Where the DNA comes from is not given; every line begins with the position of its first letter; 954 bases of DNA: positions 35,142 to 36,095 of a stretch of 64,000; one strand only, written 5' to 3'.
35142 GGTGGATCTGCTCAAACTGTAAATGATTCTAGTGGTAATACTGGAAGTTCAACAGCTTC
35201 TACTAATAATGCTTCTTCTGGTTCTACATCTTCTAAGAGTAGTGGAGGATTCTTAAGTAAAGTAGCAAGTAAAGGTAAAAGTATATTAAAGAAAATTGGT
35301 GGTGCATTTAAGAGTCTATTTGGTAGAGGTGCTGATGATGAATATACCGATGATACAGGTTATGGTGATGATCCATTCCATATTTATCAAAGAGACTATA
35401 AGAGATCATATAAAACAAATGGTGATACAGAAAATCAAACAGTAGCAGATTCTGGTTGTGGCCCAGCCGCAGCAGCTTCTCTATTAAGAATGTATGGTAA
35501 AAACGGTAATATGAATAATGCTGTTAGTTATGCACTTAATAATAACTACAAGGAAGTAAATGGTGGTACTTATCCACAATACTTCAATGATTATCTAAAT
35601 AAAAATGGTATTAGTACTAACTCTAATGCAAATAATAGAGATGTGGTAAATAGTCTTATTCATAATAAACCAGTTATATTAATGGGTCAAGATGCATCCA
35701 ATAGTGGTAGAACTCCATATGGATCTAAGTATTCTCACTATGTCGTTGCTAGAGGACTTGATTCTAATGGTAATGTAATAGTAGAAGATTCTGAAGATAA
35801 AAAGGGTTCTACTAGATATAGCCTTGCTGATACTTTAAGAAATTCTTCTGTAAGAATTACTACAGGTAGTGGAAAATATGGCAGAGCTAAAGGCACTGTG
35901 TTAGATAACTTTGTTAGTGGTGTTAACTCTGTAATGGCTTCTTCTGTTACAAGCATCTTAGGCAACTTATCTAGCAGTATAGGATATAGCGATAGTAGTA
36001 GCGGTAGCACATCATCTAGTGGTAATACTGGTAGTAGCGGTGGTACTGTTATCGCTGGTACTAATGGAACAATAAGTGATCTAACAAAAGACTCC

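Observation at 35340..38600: Four different peptidoglycan-hydrolase domains in series, each followed by the same SGSG(R/K) junction: a possible self-processing polyprotein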

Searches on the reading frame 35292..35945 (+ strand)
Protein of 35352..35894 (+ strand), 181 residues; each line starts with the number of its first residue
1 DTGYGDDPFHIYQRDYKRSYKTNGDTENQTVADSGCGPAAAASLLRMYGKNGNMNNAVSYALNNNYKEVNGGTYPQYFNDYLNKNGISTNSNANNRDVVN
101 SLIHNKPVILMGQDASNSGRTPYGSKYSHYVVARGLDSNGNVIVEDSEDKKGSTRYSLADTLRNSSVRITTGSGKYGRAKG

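Call 8: search_protein_families(library=pfam, proteins=[window:35352-35894:+], max_evalue=10)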
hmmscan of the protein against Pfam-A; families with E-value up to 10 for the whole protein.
window:35352-35894:+ (181 aa): 2 families
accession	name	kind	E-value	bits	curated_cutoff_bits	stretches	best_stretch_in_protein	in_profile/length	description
PF13529.12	Peptidase_C39_2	-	4.4e-14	53.7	24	1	29-147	8-142/143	Peptidase_C39 like family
PF03412.21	Peptidase_C39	-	0.0018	18.6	22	1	32-157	9-113/133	Peptidase C39 family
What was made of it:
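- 35373..35864 (+): Domain 1: C39-type papain-fold Cys peptidase. Gln3423, Cys3430, His3523, Asp3540. Pfam PF13529, E 4e-14 (call 8).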

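Call 57: predict_structure(alignment_id=A2)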
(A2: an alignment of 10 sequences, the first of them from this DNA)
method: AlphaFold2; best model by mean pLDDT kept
length: 218 residues; sequences in the alignment: 10
mean_pLDDT: 79.2   pTM: 0.76
mean pLDDT of the five models: 79.2, 77.2, 76.3, 76.1, 72.6
residues with pLDDT >= 90: 123; 70-90: 43; 50-70: 5; < 50: 47
segments of 3 or more residues with pLDDT < 50: 1-22, 194-218
pLDDT, mean of each block of 10 residues (from residue 1): 30 33 65 92 91 95 91 95 95 95 93 92 92 90 91 92 92 90 95 50 38 39
secondary structure, 60 per line:
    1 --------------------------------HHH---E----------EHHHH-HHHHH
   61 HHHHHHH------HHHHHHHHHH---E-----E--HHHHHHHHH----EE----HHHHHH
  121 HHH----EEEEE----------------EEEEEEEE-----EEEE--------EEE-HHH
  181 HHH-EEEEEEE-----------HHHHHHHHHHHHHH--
elements in order: H51-54 H56-67 H74-83 H96-104 H115-123 E128-132 E149-156 E162-165 E174-176 H178-183 E185-191 H203-216
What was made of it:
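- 35232..35333 (+): Helix before the C39 domain, ending in junction site 0 (SLFGRG; FGRG at aa 3384-3387, nt 35319-35330). Disordered in the AlphaFold2 model (call 57).
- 35373..35864 (+): AlphaFold2 core pLDDT above 90 (call 57).
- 35865..35888 (+): Junction 1: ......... It follows directly after the last strand of domain 1 and is disordered in the model (call 57).
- The sites lie in AlphaFold2-disordered flanks next to a confident domain core (call 57).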

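Call 61: fold_search(model_id=the predicted structure, library=pdb)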
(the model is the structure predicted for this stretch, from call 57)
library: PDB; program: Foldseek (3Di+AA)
matches with E <= 10: 441; with E <= 0.001: 27
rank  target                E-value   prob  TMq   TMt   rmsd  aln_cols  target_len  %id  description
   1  9l5u_B                2.2e-06  1.00  0.46  0.70   5.1       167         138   20  Papain-like cysteine protease toxin/immunity pair (released 2025-06-04)
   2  8vp5_B                5.7e-06  1.00  0.49  0.17  16.6       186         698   17  Cryo-EM structure of the ABC transporter PCAT1 bound with ADP and Substrate (released 2024-10-30)
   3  8ssm_A                1.1e-05  1.00  0.45  0.66   6.2       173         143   20  Citrobacter rodentium contact dependent growth inhibition (CDI) toxin (CdiA-CT) and immunity (CdiI) complex (released 2024-05-15)
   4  8vp9_A                1.2e-05  1.00  0.48  0.17  16.6       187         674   15  Cryo-EM structure of the cysteine-free ABC transporter PCAT1 bound with ADP and Substrate (released 2024-10-30)
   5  8vp6_B                2.2e-05  1.00  0.49  0.18  15.8       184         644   16  Cryo-EM structure of the ABC transporter PCAT1 bound with Mg_class_2 (released 2024-10-30)
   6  5xe8_A                2.4e-05  1.00  0.49  0.75   5.4       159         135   19  Crystal Structure of the Peptidase Domain of Streptococcus mutans ComA (released 2017-06-28)
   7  8ssk_B                2.7e-05  1.00  0.47  0.35   4.3       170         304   18  Citrobacter rodentium contact dependent growth inhibition (CDI) entry and toxin (CdiA-CT) domains (released 2024-05-15)
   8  6v9z_A                3.9e-05  1.00  0.48  0.16  15.4       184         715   16  Cryo-EM structure of PCAT1 bound to its CtA peptide substrate (released 2020-01-22)
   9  3k8u                  4.2e-05  1.00  0.48  0.74   5.3       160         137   21  Crystal Structure of the Peptidase Domain of Streptococcus ComA, a Bi-functional ABC Transporter Involved in Quorum Sens (released 2010-02-23)
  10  7n87_MODEL_1_A        5.7e-05  1.00  0.49  0.68   5.3       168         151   18  Solution NMR structure of peptidase domain from Clostridium thermocellum PCAT1 (released 2021-12-29)
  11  9l5u_A                6.1e-05  1.00  0.43  0.64   5.6       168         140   18  Papain-like cysteine protease toxin/immunity pair (released 2025-06-04)
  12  9azl_A                6.5e-05  1.00  0.49  0.17  15.3       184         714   17  Cryo-EM structure of the ABC transporter PCAT1 bound with MgADP class1 (released 2024-10-30)
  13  8vp5_A                6.9e-05  1.00  0.49  0.16   7.4       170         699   17  Cryo-EM structure of the ABC transporter PCAT1 bound with ADP and Substrate (released 2024-10-30)
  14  8ssk_C                7.3e-05  1.00  0.44  0.32   8.4       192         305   17  Citrobacter rodentium contact dependent growth inhibition (CDI) entry and toxin (CdiA-CT) domains (released 2024-05-15)
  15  8ssk_A                8.8e-05  1.00  0.45  0.33   6.3       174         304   18  Citrobacter rodentium contact dependent growth inhibition (CDI) entry and toxin (CdiA-CT) domains (released 2024-05-15)
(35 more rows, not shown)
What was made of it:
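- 35373..35864 (+): Foldseek best hits are a papain-like Cys-protease toxin (9l5u), PCAT1, CdiA-CT and ComA; PeiR ranks 20th (call 61).
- On Peptidase C39 (double-glycine bacteriocin-processing peptidases): Foldseek matches PCAT1, ComA and LahT at probability 1.00 (call 61).
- Checked: Foldseek best hits are a papain-like Cys-protease toxin (9l5u), PCAT1, a CdiA-CT toxin and ComA (calls 57, 61).
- C39 fold (call 61).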

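Call 70: search_protein_representatives(alignment_id=A2)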
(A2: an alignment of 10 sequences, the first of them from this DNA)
Query: 10 sequences, 216 profile positions. Proteins with E-value up to 0.001 (for the whole library): 2623; up to 1e-10: 1096; up to 1e-30: 440. The best 150 are listed.
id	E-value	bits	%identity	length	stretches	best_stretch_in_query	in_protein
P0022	2.0e-95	334.6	-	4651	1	1-215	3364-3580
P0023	1.2e-94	332.1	-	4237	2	11-202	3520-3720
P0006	1.4e-94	331.9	-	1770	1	2-214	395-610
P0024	2.0e-94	331.4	-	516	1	2-215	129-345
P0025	1.7e-93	328.3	-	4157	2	18-197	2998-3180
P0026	3.1e-93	327.5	-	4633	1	4-214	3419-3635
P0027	1.0e-92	325.8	-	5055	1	3-215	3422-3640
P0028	1.7e-91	321.8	-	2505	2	11-202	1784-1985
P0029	3.2e-91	320.9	-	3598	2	12-195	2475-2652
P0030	4.3e-91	320.5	-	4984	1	1-215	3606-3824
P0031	5.4e-91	320.1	-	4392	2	27-201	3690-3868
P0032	6.2e-91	319.9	-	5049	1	5-213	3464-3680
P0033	7.5e-91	319.7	-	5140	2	1-209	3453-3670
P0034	1.0e-90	319.2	-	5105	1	10-214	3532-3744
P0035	3.5e-90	317.5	-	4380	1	4-214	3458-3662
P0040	3.9e-87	307.5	-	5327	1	3-211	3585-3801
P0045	9.6e-82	289.9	-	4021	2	72-210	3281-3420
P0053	6.2e-77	274.2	-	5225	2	7-204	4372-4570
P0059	1.4e-68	246.9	-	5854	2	25-208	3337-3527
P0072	5.2e-63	228.7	-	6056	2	16-207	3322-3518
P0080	1.5e-60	220.6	-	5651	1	16-201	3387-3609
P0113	6.4e-56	205.5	-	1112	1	24-202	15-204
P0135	2.2e-52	193.9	-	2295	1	13-204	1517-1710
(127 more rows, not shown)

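Call 81: list_cluster_members(proteins=[P0022, P0027, P0033, P0040, P0053, P0059, P0072, P0080, P0113, P0135])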
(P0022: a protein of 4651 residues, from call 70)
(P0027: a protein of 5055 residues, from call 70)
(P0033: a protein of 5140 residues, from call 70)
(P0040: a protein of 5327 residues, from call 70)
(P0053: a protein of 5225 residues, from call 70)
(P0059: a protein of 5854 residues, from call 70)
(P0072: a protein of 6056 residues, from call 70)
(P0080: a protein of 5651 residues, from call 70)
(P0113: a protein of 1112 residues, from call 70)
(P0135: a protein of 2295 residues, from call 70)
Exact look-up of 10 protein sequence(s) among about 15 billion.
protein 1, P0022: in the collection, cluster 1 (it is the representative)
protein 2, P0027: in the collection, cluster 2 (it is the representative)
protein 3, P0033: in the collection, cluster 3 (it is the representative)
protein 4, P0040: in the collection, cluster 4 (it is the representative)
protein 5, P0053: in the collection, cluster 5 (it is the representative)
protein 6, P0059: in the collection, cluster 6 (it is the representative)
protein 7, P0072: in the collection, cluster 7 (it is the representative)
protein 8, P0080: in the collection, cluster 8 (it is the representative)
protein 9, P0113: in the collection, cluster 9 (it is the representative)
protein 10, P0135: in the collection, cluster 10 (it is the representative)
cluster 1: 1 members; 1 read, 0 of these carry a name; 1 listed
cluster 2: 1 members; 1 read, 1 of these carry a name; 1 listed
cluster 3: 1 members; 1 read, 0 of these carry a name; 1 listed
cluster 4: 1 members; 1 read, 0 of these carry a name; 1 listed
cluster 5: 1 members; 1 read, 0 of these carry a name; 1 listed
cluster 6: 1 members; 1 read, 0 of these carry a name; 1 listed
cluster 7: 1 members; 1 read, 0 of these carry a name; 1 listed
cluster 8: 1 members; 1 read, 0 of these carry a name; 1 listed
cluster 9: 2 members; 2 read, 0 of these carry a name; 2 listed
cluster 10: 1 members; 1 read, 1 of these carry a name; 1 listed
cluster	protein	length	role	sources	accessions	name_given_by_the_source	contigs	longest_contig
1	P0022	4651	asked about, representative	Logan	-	-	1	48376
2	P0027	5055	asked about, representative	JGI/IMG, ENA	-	hypothetical protein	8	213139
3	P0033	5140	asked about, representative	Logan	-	-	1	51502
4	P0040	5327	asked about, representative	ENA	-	-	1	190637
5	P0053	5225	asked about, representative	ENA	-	-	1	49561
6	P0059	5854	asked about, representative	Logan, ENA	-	-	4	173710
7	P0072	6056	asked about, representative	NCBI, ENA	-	-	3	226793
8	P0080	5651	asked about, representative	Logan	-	-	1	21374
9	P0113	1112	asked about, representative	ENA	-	-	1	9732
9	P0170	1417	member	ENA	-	-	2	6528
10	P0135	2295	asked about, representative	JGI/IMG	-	hypothetical protein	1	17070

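Call 95: find_related_loci(query=A2, collection=genome_contigs, flank=3000)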
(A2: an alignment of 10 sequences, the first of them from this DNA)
Query A2 (218 aa) in genome_contigs; peptide patterns used: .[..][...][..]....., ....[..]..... (x = any residue, [..] = any of these).
62 stretches matched a pattern; 4 encode a relative of the query (tblastn E <= 1e-3); 4 distinct loci.
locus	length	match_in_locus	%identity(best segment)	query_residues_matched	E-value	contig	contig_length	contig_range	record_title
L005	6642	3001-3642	79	1-218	3e-116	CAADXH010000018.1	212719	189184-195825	MAG TPA_asm: Bacilli bacterium, isolate HGM10607, WGS project CAADXH010000000 data, contig: ERS396321_61_k85_19322, whol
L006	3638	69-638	63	30-215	4e-78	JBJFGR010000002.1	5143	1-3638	MAG: Succinivibrionaceae bacterium isolate PUUB56_bin.028 NODE_10146_length_5143_cov_5.951061, whole genome shotgun sequ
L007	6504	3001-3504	46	30-201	2e-42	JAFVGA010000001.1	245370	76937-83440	MAG: Eubacterium sp. isolate RGIG5137 Sheep_Abomasum-2__c98, whole genome shotgun sequence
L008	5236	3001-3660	34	7-218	3e-25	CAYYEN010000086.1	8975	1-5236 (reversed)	MAG TPA_asm: uncultured Spirochaetaceae bacterium isolate binchicken_co153_445 genome assembly, contig: NODE_11756_lengt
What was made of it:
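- Tried and rejected: MAG bin names for related contigs disagree (Bacilli, Succinivibrionaceae, Eubacterium, Spirochaetaceae), so no host can be inferred (call 95).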
